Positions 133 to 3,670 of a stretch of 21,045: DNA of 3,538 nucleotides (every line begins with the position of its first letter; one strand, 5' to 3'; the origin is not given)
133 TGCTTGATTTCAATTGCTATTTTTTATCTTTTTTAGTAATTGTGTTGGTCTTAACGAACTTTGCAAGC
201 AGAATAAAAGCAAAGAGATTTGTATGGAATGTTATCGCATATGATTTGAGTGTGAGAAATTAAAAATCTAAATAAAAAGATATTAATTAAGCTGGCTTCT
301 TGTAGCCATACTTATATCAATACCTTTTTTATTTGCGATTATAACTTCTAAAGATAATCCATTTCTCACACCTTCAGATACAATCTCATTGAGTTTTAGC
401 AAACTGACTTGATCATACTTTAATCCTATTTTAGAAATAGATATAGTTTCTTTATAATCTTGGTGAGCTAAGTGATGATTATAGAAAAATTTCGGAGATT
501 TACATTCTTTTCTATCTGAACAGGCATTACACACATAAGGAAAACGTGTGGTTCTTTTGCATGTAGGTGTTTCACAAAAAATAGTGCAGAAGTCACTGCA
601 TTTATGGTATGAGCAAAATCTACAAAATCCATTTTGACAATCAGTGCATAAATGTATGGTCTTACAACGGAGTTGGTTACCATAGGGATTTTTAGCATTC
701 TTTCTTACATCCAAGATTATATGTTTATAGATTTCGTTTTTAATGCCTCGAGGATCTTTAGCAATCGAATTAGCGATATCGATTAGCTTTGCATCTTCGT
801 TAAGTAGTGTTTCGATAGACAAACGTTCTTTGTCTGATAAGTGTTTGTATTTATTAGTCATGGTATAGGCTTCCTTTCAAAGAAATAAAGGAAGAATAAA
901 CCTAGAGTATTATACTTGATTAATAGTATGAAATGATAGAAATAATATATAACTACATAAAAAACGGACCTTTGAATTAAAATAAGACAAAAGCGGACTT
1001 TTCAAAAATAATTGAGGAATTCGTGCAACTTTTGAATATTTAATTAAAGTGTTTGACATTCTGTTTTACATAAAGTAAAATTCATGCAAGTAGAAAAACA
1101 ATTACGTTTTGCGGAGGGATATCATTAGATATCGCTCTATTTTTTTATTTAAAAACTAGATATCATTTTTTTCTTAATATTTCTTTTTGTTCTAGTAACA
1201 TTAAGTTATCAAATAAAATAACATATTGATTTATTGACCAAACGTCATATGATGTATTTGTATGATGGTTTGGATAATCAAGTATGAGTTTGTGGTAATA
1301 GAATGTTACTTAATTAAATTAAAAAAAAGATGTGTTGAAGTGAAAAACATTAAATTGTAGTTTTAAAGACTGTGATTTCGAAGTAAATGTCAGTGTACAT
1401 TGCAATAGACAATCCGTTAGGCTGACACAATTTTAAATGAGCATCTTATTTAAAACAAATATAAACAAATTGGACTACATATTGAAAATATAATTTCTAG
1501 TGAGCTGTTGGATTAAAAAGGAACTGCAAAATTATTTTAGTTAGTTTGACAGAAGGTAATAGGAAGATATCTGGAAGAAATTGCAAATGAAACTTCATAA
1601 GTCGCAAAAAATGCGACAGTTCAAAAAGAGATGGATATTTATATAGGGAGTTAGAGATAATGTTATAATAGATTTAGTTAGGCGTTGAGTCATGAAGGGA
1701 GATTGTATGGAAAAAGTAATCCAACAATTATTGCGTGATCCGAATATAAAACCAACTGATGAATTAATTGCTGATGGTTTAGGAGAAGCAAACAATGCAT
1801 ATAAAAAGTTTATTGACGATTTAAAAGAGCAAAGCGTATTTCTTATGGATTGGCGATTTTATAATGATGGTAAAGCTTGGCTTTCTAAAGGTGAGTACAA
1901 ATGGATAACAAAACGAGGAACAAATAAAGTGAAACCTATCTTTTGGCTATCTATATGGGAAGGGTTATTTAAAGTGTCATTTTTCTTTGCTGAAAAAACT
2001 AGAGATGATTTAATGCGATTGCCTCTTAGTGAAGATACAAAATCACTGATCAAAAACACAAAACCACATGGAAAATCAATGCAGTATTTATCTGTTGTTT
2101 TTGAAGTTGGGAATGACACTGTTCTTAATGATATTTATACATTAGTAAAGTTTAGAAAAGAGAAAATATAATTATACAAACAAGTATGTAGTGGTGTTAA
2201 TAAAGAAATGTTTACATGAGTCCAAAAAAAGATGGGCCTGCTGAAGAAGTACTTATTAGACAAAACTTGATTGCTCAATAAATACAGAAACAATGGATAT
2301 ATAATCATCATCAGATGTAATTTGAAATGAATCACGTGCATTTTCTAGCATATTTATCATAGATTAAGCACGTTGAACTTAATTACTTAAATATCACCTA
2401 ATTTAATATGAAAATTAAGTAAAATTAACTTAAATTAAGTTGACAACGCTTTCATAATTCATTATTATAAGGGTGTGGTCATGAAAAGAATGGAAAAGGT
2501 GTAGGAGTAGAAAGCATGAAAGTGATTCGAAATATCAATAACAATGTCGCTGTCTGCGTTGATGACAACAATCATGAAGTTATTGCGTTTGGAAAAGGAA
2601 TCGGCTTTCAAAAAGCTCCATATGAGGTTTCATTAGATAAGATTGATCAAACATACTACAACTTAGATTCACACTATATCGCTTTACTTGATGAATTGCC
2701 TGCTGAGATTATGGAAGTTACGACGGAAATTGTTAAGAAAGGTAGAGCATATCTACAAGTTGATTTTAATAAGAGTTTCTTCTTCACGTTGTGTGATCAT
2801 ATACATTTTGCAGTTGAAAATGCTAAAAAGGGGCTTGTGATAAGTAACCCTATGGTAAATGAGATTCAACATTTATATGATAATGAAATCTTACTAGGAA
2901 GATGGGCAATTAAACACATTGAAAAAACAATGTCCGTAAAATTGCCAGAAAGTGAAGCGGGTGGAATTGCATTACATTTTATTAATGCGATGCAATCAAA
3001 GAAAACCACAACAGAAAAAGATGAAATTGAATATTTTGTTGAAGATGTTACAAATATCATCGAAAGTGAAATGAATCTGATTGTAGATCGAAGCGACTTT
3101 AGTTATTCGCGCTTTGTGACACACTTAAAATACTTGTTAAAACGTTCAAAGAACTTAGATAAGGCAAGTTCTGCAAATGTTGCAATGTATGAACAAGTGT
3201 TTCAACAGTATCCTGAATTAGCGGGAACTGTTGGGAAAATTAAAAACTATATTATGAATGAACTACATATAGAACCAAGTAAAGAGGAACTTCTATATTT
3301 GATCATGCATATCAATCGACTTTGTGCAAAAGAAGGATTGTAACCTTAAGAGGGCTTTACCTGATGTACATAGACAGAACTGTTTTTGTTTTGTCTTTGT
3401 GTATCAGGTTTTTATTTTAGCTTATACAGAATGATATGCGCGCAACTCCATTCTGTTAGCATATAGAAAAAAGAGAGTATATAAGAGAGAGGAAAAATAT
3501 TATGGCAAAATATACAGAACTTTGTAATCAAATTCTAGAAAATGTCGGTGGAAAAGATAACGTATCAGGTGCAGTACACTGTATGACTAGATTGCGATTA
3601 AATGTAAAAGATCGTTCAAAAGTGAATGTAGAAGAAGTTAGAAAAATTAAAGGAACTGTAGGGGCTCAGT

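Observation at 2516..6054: PTS EIIBC with no EIIA and no phospho-glycosidase, attached to an ATP-kinase pathway under a separate LacI-type regulator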

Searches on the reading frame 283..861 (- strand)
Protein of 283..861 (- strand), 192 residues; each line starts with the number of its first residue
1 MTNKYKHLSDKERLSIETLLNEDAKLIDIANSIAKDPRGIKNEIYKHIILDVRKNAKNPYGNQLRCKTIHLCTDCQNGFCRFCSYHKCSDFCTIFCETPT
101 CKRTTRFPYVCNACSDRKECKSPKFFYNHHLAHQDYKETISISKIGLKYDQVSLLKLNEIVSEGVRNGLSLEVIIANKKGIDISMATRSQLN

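Call 3: search_protein_families(library=pfam, proteins=[window:283-861:-])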
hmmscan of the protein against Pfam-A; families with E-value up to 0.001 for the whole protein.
window:283-861:- (192 aa): 1 family
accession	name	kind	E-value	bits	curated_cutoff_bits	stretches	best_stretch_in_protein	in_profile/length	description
PF13936.12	HTH_38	-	1.6e-06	28.1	27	1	4-44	1-41/44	Helix-turn-helix domain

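Call 85: search_protein_families(library=ncbifam, proteins=[window:283-861:-], max_evalue=0.00001)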
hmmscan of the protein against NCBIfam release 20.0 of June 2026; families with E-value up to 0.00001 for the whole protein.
window:283-861:- (192 aa): 0 families

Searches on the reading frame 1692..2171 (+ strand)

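Call 3: search_protein_families(library=pfam, proteins=[window:1692-2171:+])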
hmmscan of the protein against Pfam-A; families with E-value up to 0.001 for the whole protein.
window:1692-2171:+ (159 aa): 1 family
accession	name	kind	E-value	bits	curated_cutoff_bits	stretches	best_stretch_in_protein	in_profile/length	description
PF12663.12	DUF3788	-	7.6e-25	87.8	25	1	18-156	1-128/128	Protein of unknown function (DUF3788)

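Call 85: search_protein_families(library=ncbifam, proteins=[window:1692-2171:+], max_evalue=0.00001)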
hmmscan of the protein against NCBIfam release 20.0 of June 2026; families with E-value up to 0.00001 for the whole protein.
window:1692-2171:+ (159 aa): 0 families

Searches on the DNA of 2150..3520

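Call 56: search_rna_families(source=window, start=2150, end=3520, threshold=evalue, max_evalue=5)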
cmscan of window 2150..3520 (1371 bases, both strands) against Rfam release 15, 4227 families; matches with E-value up to 5: 2.
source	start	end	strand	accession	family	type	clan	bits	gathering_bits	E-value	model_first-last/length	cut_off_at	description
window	3355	3413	+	RF03573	mir-1954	Gene; miRNA;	-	20.2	99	0.26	1-82/82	no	mir-1954 microRNA precursor family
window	3359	3409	+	RF00691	mir-146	Gene; miRNA;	-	16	50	3.2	20-70/90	no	mir-146 microRNA precursor family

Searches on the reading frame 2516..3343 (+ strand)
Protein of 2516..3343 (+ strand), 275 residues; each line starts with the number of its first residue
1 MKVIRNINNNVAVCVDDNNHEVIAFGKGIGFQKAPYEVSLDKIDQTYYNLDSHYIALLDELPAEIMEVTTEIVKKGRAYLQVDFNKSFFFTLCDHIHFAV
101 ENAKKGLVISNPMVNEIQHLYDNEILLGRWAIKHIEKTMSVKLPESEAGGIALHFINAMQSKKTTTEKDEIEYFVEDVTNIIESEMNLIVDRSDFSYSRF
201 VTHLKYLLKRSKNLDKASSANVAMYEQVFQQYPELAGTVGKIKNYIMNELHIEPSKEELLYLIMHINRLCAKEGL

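Call 3: search_protein_families(library=pfam, proteins=[window:2516-3343:+])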
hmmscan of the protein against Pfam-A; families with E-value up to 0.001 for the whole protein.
window:2516-3343:+ (275 aa): 2 families
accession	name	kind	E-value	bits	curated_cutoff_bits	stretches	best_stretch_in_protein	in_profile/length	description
PF00874.25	PRD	-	1.5e-34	118.6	23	2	71-158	2-90/90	PRD domain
PF03123.20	CAT_RBD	-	1.3e-13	51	25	1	1-48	1-49/57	CAT RNA binding domain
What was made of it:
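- Checked: Antiterminator, 2516-3343 (+): CAT_RBD plus two PRD domains (call 3).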

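Call 5: search_protein_families(library=ncbifam, proteins=[window:2516-3343:+])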
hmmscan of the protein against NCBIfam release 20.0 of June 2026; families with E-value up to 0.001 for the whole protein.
window:2516-3343:+ (275 aa): 5 families
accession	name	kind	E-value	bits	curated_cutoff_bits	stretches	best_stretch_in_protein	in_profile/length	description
NF046042.1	LicT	equivalog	1.3e-68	231.2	300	1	1-269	1-273/273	BglG family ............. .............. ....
NF047357.1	antiterm_GlcT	equivalog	7.5e-53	179.6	320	1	2-269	2-272/272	glucose PTS transporter transcription antiterminator GlcT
NF007295.0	PRK09772.1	equivalog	1.1e-35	123.4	322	1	1-269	3-274/278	transcriptional antiterminator BglG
NF041678.1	trans_antitermLacT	equivalog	1.1e-34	120.2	500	1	2-271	3-279/286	transcription antiterminator LacT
NF008597.0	PRK11564.1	equivalog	0.00082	18.2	304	0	69-168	238-339/426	stationary phase inducible protein CsiE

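Call 49: search_solved_structures(query=window:2516-3343:+, max_evalue=0.001, show_alignments=1)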
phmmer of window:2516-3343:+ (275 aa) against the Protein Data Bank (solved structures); distinct sequences matched with E-value up to 0.001: 4.
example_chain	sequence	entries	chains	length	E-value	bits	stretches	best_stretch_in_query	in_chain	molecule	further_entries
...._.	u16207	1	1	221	2.9e-30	109.2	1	55-269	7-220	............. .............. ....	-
1h99_A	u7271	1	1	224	1.6e-28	103.4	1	55-270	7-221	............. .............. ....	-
6twr_A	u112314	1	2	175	2.5e-26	96.3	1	1-159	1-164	Beta-glucoside bgl operon antiterminator BglG family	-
3rio_A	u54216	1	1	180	5.3e-16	62.4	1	5-159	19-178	PtsGHI operon antiterminator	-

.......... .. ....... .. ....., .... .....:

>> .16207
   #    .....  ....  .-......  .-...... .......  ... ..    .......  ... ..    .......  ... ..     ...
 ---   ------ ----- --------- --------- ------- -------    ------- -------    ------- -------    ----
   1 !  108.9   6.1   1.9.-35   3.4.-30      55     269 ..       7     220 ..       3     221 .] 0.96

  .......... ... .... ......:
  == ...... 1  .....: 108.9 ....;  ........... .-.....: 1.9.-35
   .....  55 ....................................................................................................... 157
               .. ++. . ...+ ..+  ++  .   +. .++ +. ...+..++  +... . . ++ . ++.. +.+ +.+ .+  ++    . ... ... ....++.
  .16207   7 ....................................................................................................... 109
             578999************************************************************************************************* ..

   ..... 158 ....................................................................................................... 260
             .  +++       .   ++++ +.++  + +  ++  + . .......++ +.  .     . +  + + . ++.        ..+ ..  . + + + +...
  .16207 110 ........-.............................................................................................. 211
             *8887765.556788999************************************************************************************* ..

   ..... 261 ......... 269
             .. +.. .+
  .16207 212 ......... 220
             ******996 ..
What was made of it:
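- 2516..3343 (+): BglG/LicT-family transcription antiterminator, 275 aa. Calls 3, 5, 49: CAT_RBD plus 2 PRD domains.
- On BglG/LicT/SacY PRD antiterminators: Call 49: in the alignment to LicT (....), DHIHF, ALHFIN, THLKY and MHINR align with the LicT histidine positions.
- Checked: The four LicT regulatory histidines are conserved in the alignment to PDB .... (call 49).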
